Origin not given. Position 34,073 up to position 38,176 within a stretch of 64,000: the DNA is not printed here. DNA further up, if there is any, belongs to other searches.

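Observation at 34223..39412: Large DUF4011-SF1 helicase-DUF559 nuclease gene with Zn-ribbon and membrane-protein neighbours on the 3' side of a tRNA: candidate defence or integrated module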

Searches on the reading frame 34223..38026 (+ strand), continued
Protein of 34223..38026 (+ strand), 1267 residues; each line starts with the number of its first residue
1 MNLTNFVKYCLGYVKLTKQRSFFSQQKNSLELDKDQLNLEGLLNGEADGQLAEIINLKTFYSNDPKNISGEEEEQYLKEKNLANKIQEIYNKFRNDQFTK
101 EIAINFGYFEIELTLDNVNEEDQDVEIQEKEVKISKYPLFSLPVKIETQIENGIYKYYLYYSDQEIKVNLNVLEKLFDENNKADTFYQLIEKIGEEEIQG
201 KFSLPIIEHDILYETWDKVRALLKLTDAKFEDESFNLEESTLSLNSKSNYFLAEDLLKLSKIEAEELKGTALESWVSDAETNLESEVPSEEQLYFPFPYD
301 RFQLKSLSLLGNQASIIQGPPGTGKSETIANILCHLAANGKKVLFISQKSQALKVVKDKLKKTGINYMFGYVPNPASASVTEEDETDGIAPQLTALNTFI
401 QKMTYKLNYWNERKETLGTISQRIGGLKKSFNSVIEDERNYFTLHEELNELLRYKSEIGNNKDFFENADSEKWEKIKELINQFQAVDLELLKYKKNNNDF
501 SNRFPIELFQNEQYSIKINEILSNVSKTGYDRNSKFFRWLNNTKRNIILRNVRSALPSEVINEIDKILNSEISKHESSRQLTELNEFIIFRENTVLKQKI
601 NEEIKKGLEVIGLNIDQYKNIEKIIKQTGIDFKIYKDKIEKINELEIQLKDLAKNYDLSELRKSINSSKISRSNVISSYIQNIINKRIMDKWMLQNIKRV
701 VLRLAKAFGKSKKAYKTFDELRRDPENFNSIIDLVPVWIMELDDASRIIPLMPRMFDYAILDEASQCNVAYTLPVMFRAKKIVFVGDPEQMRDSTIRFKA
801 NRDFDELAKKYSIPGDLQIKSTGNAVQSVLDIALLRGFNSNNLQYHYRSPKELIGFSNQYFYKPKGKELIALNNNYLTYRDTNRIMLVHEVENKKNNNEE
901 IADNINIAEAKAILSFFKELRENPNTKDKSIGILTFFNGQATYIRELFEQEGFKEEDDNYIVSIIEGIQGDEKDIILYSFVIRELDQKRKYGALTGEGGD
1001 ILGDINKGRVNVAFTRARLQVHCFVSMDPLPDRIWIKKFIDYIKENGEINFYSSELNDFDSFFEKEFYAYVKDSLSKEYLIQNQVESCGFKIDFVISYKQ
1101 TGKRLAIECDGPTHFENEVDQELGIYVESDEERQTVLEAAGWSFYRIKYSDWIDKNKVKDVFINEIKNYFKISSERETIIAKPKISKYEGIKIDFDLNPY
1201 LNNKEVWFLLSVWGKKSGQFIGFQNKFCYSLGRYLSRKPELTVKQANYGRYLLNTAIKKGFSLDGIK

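Call 20: find_encoding_contigs(protein=P0005, flank=10000, max_places=2)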
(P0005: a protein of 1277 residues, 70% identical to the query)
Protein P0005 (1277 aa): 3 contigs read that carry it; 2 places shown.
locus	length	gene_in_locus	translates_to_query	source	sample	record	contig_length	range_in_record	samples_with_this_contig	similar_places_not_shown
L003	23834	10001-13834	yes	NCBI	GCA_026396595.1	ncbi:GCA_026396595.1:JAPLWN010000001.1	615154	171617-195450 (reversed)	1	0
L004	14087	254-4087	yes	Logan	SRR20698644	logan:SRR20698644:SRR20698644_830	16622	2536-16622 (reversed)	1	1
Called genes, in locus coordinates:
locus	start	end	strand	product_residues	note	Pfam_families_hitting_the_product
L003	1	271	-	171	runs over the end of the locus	PF00565:SNase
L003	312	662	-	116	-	-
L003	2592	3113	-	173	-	-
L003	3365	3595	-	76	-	-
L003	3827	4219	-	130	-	PF09851:SHOCT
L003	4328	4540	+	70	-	PF13560:HTH_31, PF12844:HTH_19 (weak), PF13443:HTH_26 (weak), PF01381:HTH_3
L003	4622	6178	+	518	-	PF03602:Cons_hypoth95 (faint), PF01555:N6_N4_Mtase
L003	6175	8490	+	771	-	PF04851:ResIII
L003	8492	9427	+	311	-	PF01972:SDH_protease, PF25145:NfeD1b_N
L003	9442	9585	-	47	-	-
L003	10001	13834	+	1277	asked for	PF13086:AAA_11, PF13245:AAA_19 (faint), PF13604:AAA_30 (faint), PF13086:AAA_11 (weak), PF13087:AAA_12, PF18741:MTES_1575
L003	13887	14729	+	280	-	PF12705:PDDEXK_1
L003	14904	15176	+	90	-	PF02583:Trns_repr_metal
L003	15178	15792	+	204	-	PF19335:HMBD, PF07291:MauE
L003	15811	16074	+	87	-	-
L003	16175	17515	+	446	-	PF00753:Lactamase_B, PF23023:Anti-Pycsar_Apyc1, PF12706:Lactamase_B_2, PF16661:Lactamase_B_6, PF10996:Beta-Casp, PF07521:RMMBL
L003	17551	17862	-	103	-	PF02643:DUF192 (weak)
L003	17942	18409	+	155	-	-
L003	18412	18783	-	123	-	PF01219:DAGK_prokar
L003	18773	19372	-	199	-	-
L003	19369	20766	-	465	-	PF00749:tRNA-synt_1c, PF19269:Anticodon_2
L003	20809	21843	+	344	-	-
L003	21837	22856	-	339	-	PF00768:Peptidase_S11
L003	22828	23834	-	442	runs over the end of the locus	PF01336:tRNA_anti-codon, PF00152:tRNA-synt_2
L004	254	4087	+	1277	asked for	PF13086:AAA_11, PF13245:AAA_19 (faint), PF13604:AAA_30 (faint), PF13086:AAA_11 (weak), PF13087:AAA_12, PF18741:MTES_1575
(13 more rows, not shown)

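Call 23: find_encoding_contigs(protein=P0025, flank=8000, max_places=1)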
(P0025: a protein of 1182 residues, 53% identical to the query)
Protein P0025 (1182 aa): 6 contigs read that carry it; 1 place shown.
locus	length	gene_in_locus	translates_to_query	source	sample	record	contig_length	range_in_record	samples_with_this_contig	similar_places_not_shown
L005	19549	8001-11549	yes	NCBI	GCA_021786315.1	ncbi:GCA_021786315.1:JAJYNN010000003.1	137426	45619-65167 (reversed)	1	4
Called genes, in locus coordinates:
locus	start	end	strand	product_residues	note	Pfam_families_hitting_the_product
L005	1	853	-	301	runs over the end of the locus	PF14378:PAP2_3, PF01569:PAP2 (weak)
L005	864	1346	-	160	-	-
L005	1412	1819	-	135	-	-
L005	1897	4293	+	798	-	PF01326:PPDK_N, PF00391:PEP-utilizers, PF02896:PEP-utilizers_C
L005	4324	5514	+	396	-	PF03952:Enolase_N, PF00113:Enolase_C, PF13378:MR_MLE_C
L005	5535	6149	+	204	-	PF00300:His_Phos_1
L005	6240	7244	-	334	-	PF00389:2-Hacid_dh, PF02826:2-Hacid_dh_C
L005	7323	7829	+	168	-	PF00254:FKBP_C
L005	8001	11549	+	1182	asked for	PF13086:AAA_11, PF13245:AAA_19 (faint), PF13604:AAA_30 (faint), PF13086:AAA_11 (weak), PF13087:AAA_12, PF04480:DUF559 (faint), PF18741:MTES_1575, PF08373:RAP (weak)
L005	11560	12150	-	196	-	-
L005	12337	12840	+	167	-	-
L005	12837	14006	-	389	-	PF05970:PIF1 (weak), PF13086:AAA_11 (faint), PF13604:AAA_30, PF13245:AAA_19, PF01443:Viral_helicase1 (faint), PF18335:SH3_13 (weak), PF13538:UvrD_C_2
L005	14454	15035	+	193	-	-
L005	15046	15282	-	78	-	-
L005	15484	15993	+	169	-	PF00293:NUDIX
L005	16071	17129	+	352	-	PF00154:RecA_N, PF13481:AAA_25 (faint), PF06745:ATPase (weak), PF08423:Rad51, PF27531:MT3502_N (weak), PF21096:RecA_C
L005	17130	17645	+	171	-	-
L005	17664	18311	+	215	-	PF27462:RecX_N, PF02631:RecX_HTH2, PF21981:RecX_HTH3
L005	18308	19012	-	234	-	-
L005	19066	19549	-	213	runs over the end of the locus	PF00702:Hydrolase, PF12710:HAD (faint), PF13419:HAD_2, PF13242:Hydrolase_like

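Call 24: find_encoding_contigs(protein=P0090, flank=8000, max_places=1)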
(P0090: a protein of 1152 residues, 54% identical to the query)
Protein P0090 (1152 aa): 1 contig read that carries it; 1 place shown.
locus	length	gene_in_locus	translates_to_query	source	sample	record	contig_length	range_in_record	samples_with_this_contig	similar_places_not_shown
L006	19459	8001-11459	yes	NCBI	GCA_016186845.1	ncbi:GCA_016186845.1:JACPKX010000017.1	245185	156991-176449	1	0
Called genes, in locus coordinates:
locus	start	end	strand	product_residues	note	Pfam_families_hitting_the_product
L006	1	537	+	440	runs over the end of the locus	-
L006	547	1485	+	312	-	PF08240:ADH_N, PF00107:ADH_zinc_N, PF13602:ADH_zinc_N_2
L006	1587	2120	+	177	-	PF06884:DUF1264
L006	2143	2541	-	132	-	-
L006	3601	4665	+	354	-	PF13412:HTH_24 (weak), PF01047:MarR (weak)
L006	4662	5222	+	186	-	PF00565:SNase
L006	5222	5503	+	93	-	-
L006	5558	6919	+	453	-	-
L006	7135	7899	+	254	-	-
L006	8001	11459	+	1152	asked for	PF13086:AAA_11, PF13245:AAA_19 (faint), PF13604:AAA_30 (faint), PF13087:AAA_12, PF18741:MTES_1575, PF08373:RAP (weak)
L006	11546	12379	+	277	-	PF12705:PDDEXK_1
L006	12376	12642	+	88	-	-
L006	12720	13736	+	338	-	PF00089:Trypsin (weak), PF13365:Trypsin_2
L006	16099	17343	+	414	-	PF01555:N6_N4_Mtase (weak), PF01170:UPF0020, PF03602:Cons_hypoth95 (weak), PF13847:Methyltransf_31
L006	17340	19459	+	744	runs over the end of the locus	PF00982:Glyco_transf_20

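Call 25: find_encoding_contigs(protein=P0034, flank=8000, max_places=1)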
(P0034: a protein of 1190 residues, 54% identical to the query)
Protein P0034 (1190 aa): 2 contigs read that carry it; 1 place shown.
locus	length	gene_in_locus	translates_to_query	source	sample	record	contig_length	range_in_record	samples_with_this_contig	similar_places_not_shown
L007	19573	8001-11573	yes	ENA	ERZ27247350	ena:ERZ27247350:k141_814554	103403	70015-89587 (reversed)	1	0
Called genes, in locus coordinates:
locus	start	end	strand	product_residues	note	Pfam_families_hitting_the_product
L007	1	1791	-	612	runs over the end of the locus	PF00437:T2SSE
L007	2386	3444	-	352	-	PF01926:MMR_HSR1, PF02421:FeoB_N, PF06071:YchF-GTPase_C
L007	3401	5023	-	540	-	PF00239:Resolvase, PF07508:Recombinase, PF13408:Zn_ribbon_recom (weak)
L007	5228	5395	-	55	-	-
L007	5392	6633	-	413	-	-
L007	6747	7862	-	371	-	-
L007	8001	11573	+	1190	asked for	PF13086:AAA_11 (weak), PF13245:AAA_19 (faint), PF13604:AAA_30 (faint), PF13087:AAA_12, PF04480:DUF559 (faint), PF18741:MTES_1575, PF08373:RAP (faint)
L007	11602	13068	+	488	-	PF12705:PDDEXK_1, PF11074:DUF2779 (weak), PF13482:RNase_H_2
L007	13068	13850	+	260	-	-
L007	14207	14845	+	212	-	PF00406:ADK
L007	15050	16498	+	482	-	PF00206:Lyase_1, PF10397:ADSL_C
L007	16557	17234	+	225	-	PF02142:MGS (faint)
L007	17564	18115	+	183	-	PF00731:AIRC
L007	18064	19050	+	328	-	PF01259:SAICAR_synt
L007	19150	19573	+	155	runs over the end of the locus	PF13298:LigD_N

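Call 26: find_encoding_contigs(protein=P0120, flank=8000, max_places=1)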
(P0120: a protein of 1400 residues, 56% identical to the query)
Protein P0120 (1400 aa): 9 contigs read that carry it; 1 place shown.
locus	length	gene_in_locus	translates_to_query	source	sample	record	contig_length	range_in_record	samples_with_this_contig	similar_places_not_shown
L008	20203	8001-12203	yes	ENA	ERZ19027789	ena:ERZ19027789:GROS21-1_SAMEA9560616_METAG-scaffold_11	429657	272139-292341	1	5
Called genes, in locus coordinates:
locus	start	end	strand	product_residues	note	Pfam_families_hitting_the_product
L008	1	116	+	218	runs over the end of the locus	-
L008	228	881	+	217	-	-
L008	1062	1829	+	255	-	PF00849:PseudoU_synth_2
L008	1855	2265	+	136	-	PF01245:Ribosomal_L19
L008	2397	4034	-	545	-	PF00239:Resolvase, PF07508:Recombinase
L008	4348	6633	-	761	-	PF09250:Prim-Pol, PF08708:PriCT_1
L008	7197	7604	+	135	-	-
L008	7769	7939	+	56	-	-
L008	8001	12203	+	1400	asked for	PF13086:AAA_11, PF13245:AAA_19 (faint), PF13604:AAA_30 (faint), PF13087:AAA_12, PF18741:MTES_1575, PF08373:RAP (weak)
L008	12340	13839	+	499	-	PF18928:DUF5677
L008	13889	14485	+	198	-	-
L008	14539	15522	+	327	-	PF14279:HNH_5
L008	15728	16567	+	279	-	PF20376:DUF6671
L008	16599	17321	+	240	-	PF01988:VIT1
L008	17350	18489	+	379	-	-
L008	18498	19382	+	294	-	PF06983:3-dmu-9_3-mt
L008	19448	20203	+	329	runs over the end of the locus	PF01594:AI-2E_transport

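Call 28: search_solved_structures(query=window:34223-38026:+, max_evalue=0.001)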
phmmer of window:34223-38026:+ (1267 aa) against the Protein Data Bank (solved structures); distinct sequences matched with E-value up to 0.001: 18.
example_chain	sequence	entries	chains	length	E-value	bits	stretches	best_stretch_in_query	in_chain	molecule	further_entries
4b3g_A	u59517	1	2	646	2e-09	38.9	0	961-1057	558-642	DNA-BINDING PROTEIN SMUBP-2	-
4b3f_X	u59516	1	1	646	2e-09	38.9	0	961-1057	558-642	DNA-BINDING PROTEIN SMUBP-2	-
2xzo_A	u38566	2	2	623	2.8e-09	38.4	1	309-366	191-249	REGULATOR OF NONSENSE TRANSCRIPTS 1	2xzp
2gjk_A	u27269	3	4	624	2.9e-09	38.4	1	309-366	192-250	Regulator of nonsense transcripts 1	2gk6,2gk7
6ej5_A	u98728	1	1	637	3.1e-09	38.3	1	309-366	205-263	Regulator of nonsense transcripts 1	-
8rd3_A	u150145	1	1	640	4.7e-09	37.7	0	250-366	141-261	ATP-dependent helicase NAM7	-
9qwn_A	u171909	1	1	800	7.7e-09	37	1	309-366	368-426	Isoform 2 of Regulator of nonsense transcripts 1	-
2wjv_A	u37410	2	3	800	7.8e-09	37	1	309-366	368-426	REGULATOR OF NONSENSE TRANSCRIPTS 1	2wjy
5mzn_A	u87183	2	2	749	8.9e-09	36.8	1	673-1021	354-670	Helicase SEN1,Helicase SEN1 | Helicase SEN1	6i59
2xzl_A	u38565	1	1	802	1.1e-08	36.4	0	250-365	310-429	ATP-DEPENDENT HELICASE NAM7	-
9qdq_A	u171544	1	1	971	2.3e-08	35.5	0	250-365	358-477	ATP-dependent helicase NAM7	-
5eaw_A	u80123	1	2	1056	2.5e-05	25.4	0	754-1022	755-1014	DNA replication ATP-dependent helicase/nuclease DNA2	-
5eax_A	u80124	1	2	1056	2.5e-05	25.4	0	754-1022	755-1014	DNA replication ATP-dependent helicase/nuclease DNA2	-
5ean_A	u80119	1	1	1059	2.5e-05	25.4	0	754-1022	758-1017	DNA replication ATP-dependent helicase/nuclease DNA2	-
8ftm_A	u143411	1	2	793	4.4e-05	24.6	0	748-1021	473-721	5'-3' RNA helicase-like protein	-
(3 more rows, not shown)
